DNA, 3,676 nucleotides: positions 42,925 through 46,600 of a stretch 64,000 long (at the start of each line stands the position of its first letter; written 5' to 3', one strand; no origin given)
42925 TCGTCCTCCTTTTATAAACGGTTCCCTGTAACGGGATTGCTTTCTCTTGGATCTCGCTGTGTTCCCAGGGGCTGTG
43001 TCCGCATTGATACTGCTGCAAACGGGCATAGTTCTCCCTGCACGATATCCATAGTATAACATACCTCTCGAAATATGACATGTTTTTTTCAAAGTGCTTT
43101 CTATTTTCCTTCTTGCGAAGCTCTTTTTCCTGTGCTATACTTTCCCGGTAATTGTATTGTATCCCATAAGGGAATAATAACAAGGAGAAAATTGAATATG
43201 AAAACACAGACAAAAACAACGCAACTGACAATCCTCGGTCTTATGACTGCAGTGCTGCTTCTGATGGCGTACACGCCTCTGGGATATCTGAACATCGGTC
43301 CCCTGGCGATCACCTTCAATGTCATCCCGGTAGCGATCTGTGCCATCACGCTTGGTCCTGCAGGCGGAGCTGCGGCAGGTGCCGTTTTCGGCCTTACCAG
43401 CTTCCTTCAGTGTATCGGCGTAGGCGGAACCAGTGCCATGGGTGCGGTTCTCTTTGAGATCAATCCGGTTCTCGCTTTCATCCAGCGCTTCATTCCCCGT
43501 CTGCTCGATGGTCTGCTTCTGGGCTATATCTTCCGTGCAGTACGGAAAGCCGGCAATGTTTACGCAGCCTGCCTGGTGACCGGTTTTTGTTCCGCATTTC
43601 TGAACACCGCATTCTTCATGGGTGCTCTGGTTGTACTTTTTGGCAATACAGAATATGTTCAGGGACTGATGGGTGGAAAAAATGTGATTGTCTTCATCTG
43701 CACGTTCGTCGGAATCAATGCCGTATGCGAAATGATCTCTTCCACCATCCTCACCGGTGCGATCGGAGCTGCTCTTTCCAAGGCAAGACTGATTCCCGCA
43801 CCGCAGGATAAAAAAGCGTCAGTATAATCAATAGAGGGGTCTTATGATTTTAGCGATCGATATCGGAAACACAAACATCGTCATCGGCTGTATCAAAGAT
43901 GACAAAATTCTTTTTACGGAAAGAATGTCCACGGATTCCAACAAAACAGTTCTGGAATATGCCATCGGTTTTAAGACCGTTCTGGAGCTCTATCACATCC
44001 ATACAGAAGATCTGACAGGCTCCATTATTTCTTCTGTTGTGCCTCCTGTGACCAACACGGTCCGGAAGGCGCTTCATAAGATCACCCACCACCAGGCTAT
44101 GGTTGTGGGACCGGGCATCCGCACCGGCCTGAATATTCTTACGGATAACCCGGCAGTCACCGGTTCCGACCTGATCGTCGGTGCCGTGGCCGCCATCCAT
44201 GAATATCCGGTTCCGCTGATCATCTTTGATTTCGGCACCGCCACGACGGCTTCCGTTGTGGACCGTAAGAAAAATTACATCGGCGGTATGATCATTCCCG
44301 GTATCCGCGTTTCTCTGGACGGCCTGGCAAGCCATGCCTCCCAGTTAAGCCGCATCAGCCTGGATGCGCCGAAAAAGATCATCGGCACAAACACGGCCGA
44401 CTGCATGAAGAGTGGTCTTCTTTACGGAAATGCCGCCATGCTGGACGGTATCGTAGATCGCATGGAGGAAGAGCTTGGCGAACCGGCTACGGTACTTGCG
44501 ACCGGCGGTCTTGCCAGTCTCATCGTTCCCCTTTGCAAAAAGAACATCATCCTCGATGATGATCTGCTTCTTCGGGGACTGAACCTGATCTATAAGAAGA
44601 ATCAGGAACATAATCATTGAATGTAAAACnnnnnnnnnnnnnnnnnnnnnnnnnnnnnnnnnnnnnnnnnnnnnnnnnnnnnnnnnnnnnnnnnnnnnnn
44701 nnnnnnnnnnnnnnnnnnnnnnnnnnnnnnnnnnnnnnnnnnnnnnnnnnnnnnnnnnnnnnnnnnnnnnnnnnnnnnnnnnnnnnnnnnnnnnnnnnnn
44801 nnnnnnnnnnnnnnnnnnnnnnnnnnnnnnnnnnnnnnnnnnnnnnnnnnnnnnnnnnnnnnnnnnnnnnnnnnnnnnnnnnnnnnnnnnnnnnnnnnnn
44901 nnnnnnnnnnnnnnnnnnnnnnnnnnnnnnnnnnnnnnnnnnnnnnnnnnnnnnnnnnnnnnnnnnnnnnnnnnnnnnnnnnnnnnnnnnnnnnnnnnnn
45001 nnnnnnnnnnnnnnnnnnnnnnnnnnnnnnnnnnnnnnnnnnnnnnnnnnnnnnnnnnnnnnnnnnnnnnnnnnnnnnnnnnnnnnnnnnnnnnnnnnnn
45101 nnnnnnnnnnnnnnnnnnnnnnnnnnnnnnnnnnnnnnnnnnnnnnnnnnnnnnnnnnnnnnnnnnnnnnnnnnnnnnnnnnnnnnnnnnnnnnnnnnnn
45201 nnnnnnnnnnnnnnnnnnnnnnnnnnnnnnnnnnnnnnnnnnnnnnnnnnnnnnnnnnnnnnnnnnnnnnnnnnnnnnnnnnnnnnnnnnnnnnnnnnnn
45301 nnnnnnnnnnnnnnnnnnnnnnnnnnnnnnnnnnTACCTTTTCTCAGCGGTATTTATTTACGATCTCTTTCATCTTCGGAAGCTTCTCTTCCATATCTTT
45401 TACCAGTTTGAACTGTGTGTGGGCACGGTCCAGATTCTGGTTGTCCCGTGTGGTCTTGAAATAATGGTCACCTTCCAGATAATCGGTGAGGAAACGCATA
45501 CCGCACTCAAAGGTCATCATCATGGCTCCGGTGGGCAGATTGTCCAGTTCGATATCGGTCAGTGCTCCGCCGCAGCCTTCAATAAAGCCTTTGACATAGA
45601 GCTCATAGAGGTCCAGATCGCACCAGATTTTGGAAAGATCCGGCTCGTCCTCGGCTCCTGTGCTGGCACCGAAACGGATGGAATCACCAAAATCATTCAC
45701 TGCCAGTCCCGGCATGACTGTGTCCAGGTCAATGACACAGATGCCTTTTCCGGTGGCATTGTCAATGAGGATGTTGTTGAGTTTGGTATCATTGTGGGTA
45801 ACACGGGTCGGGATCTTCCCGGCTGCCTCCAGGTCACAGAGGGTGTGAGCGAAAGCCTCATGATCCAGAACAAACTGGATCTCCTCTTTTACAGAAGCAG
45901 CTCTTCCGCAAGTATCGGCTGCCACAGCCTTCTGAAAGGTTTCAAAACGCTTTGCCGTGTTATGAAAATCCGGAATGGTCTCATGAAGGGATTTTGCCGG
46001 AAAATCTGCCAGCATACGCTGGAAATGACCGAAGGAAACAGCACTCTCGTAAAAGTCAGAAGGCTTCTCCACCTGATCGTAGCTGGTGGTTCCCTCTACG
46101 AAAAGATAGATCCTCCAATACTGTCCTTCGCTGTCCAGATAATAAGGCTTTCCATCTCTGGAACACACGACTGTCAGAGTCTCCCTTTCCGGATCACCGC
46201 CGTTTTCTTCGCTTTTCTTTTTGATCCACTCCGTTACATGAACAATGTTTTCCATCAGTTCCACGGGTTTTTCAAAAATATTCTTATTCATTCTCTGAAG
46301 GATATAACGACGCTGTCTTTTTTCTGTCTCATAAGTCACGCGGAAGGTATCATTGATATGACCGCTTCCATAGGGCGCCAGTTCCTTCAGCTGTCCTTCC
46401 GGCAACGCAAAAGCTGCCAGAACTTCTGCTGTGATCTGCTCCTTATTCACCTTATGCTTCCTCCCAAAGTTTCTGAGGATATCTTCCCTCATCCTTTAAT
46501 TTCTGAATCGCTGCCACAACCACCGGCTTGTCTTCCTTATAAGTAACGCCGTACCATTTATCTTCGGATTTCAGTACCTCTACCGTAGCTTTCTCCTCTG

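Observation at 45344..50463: N-acetylhexosamine salvage locus in a Clostridial background: GH20 hexosaminidase - AraC regulator - NTP-transferase - NahK-like anomeric kinase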

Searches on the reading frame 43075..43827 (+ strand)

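Call 10: search_protein_families(library=pfam, proteins=[window:43075-43827:+], max_evalue=0.001)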
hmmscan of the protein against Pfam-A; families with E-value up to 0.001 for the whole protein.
window:43075-43827:+ (250 aa): 1 family
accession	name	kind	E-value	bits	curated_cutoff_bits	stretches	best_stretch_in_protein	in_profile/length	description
PF12822.12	ECF_trnsprt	-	6.7e-14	52.7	30.7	1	50-227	2-165/169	ECF transporter, substrate-specific component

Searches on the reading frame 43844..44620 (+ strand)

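Call 10: search_protein_families(library=pfam, proteins=[window:43844-44620:+], max_evalue=0.001)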
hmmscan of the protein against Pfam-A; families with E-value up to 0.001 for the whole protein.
window:43844-44620:+ (258 aa): 1 family
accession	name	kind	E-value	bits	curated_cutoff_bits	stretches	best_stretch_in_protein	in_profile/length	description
PF03309.20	Pan_kinase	-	5.7e-61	206.4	24.7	1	2-206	1-205/205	Type III pantothenate kinase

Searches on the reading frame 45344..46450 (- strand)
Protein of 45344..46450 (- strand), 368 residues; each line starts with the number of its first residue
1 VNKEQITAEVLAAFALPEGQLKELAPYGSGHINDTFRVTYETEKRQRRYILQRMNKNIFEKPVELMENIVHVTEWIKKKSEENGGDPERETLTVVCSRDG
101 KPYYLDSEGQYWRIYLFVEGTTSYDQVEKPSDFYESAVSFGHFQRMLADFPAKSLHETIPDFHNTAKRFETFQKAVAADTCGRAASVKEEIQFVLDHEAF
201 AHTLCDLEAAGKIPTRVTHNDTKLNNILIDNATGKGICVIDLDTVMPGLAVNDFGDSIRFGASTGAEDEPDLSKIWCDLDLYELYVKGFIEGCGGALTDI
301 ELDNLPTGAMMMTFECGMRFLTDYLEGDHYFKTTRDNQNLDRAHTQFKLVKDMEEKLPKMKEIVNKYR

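Call 5: search_protein_families(library=pfam, proteins=[window:45344-46450:-], max_evalue=0.01)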
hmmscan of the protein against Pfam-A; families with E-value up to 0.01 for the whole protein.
window:45344-46450:- (368 aa): 1 family
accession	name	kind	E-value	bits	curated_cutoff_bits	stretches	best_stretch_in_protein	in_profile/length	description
PF01636.29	APH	-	2e-19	70.8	23.2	1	24-266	2-219/239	Phosphotransferase enzyme family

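Call 6: search_protein_families(library=ncbifam, proteins=[window:45344-46450:-], max_evalue=0.01)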
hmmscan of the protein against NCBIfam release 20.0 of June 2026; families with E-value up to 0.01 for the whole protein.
window:45344-46450:- (368 aa): 0 families

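Call 7: search_solved_structures(query=window:45344-46450:-, max_evalue=0.01, show_alignments=2)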
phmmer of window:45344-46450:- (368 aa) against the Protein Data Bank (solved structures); distinct sequences matched with E-value up to 0.01: 3.
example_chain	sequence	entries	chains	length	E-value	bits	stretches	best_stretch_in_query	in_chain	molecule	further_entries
4wh1_A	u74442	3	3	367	5.1e-93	315.1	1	10-364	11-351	N-acetylhexosamine 1-kinase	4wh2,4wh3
4ocj_A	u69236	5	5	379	5.6e-93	314.9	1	10-364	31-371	N-acetylhexosamine 1-phosphate kinase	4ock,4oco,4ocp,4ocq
4ocu_A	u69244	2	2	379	5.7e-92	311.6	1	7-364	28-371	N-acetylhexosamine 1-phosphate kinase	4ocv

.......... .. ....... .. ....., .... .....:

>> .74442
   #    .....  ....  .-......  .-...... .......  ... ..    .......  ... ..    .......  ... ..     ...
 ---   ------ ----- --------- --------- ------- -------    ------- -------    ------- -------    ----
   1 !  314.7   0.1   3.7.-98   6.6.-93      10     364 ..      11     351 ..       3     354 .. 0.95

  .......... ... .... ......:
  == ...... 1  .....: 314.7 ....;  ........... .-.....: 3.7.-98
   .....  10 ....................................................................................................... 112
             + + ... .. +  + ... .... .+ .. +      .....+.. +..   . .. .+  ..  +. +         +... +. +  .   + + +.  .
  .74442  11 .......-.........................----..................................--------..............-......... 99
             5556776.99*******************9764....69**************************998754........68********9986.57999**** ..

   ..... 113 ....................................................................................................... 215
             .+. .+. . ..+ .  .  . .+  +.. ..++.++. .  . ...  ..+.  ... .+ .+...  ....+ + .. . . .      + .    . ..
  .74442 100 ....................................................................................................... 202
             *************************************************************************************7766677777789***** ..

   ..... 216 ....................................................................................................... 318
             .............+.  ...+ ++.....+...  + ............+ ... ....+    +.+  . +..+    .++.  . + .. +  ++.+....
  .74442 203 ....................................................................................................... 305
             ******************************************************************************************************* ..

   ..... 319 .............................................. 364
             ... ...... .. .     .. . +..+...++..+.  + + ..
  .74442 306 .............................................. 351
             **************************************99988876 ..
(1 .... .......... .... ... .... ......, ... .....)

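Call 20: find_homologous_proteins(query=window:45344-46450:-, max_evalue=1e-10)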
Query window:45344-46450:- (368 aa): 8000 proteins with E <= 1e-10 among 8000 candidates; the best 120 are listed.
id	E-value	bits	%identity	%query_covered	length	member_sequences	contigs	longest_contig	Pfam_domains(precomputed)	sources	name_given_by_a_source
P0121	2.1e-251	851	100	100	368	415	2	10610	PF01636.30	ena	-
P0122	1.1e-229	780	94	100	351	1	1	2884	PF01636.30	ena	-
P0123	1.4e-209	713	86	99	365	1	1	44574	PF01636.30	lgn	-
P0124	1.8e-206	703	81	100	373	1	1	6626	PF01636.30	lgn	-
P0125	1.9e-206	703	81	100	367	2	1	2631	PF01636.30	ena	-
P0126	1.0e-201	688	81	100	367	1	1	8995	PF01636.30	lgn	-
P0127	8.8e-198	675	79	100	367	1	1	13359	PF01636.30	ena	-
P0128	6.1e-192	655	78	100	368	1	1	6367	PF01636.30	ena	-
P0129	4.9e-191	652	76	100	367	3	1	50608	PF01636.30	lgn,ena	-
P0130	7.2e-191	652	77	100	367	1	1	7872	PF01636.30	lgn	-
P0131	2.8e-190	650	75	100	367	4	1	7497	PF01636.30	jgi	-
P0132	3.2e-190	650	77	100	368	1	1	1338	PF01636.30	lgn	-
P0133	1.2e-189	648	78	100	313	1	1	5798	PF01636.30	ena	-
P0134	2.7e-188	643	74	100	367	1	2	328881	PF01636.30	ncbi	-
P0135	2.1e-187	640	73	100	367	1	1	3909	PF01636.30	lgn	-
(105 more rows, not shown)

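Call 92: find_related_loci(query=A4, collection=metagenome_contigs, flank=6000)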
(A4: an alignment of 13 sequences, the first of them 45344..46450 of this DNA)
Query A4 (368 aa) in metagenome_contigs; peptide patterns used: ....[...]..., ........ (x = any residue, [..] = any of these).
600 stretches matched a pattern (row limit reached: there are more); 596 encode a relative of the query (tblastn E <= 1e-3); the best 80 are kept; 80 distinct loci.
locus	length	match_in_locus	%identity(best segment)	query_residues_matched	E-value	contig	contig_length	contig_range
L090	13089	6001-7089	72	6-368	1e-179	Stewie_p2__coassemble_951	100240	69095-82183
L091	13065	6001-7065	70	10-368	4e-176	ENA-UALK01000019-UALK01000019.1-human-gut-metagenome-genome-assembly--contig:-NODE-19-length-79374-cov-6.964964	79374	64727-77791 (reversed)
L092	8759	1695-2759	70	10-368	8e-176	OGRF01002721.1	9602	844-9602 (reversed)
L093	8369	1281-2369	69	5-368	3e-173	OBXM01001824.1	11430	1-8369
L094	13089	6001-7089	67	5-368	8e-172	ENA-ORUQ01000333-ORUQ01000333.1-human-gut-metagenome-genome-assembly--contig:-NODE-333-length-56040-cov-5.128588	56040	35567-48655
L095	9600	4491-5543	68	18-368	2e-168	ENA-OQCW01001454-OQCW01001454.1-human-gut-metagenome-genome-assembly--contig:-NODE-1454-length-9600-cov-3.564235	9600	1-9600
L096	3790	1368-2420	67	9-360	4e-173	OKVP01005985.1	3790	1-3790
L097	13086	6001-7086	66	5-367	2e-166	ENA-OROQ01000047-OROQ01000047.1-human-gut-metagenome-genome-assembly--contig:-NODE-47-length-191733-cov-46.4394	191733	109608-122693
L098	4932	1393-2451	66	9-362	3e-168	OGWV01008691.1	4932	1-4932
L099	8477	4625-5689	66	9-364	5e-165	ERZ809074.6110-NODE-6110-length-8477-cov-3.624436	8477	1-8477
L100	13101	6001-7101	66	1-368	1e-163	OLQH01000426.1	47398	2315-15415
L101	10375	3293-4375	65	8-368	7e-161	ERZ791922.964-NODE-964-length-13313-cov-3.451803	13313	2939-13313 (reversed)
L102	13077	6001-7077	65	9-367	1e-160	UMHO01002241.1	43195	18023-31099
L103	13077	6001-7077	65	9-367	1e-160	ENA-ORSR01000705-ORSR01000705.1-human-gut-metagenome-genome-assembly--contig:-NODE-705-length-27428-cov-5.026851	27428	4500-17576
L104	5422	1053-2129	65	9-367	3e-162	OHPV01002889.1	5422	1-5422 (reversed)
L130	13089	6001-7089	59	4-366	2e-142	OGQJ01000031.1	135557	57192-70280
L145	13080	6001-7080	58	8-367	4e-136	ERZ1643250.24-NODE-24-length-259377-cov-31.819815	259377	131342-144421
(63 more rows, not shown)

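Call 97: search_protein_families(library=pfam, proteins=[L130:4979-5968:-, L130:6936-8042:+, L130:8878-10212:+, L145:7950-9641:+, L145:10464-11450:+, L145:11696-12991:+, L145:302-1708:+], max_evalue=0.00001)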
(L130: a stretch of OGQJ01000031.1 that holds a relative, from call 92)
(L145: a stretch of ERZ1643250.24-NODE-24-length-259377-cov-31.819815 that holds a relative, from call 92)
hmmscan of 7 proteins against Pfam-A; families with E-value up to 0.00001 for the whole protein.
L130:4979-5968:- (329 aa): 4 families
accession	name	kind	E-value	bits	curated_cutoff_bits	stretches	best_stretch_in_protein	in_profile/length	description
PF12833.13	HTH_18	-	5.1e-21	75.2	33.6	1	250-326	4-80/80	Helix-turn-helix domain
PF00165.29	HTH_AraC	-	2.3e-13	50.4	26.6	1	286-325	1-42/42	Bacterial regulatory helix-turn-helix proteins, AraC family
PF02311.25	AraC_binding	-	1.5e-10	41.3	21.1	1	89-153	18-82/135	AraC-like ligand binding domain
PF07883.17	Cupin_2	-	4.7e-09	36.3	27.2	1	88-144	12-68/70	Cupin domain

L130:6936-8042:+ (368 aa): 3 families
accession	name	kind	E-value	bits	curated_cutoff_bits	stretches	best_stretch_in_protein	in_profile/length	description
PF12833.13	HTH_18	-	7e-24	84.4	33.6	1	270-349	1-80/80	Helix-turn-helix domain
PF00165.29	HTH_AraC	-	2.4e-16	59.8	26.6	2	309-348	1-42/42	Bacterial regulatory helix-turn-helix proteins, AraC family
PF02311.25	AraC_binding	-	6.4e-06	26.4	21.1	0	97-159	18-78/135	AraC-like ligand binding domain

L130:8878-10212:+ (444 aa): 2 families
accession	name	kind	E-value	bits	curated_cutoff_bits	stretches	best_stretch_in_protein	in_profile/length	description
PF13416.11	SBP_bac_8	-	1.4e-34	120.6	27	1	67-345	2-243/279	Bacterial extracellular solute-binding protein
PF01547.30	SBP_bac_1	-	9.2e-32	111.7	26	1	63-343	9-298/307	Bacterial extracellular solute-binding protein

L145:7950-9641:+ (563 aa): 6 families
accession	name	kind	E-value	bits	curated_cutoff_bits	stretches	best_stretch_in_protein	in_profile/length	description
PF07992.20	Pyr_redox_2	-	1.1e-62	212.5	26.1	1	1-292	1-278/291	Pyridine nucleotide-disulphide oxidoreductase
PF02852.28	Pyr_redox_dim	-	1e-18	68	25.3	1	332-433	5-105/110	Pyridine nucleotide-disulphide oxidoreductase, dimerisation domain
PF00070.33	Pyr_redox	-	5.2e-17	62.6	22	1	153-230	2-81/82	Pyridine nucleotide-disulphide oxidoreductase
PF00581.25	Rhodanese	-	1e-13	52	22.2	1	458-541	3-97/102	Rhodanese-like domain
PF13738.12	Pyr_redox_3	-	9.8e-08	32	30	0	151-282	165-305/305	Pyridine nucleotide-disulphide oxidoreductase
PF01266.30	DAO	-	1.5e-07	31.7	27.9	0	192-273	150-236/353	FAD dependent oxidoreductase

L145:10464-11450:+ (328 aa): 0 families

L145:11696-12991:+ (431 aa): 2 families
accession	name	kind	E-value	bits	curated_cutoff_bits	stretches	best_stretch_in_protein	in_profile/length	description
PF01547.30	SBP_bac_1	-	1.7e-34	120.7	26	1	49-336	6-306/307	Bacterial extracellular solute-binding protein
PF13416.11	SBP_bac_8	-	5.7e-31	108.8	27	1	53-352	1-265/279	Bacterial extracellular solute-binding protein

L145:302-1708:+ (468 aa): 2 families
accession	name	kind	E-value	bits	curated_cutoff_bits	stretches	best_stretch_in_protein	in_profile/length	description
PF01547.30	SBP_bac_1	-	2.7e-29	103.6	26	1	75-376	5-304/307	Bacterial extracellular solute-binding protein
PF13343.11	SBP_bac_6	-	4e-07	30.2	24.6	0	130-255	22-116/245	Bacterial extracellular solute-binding protein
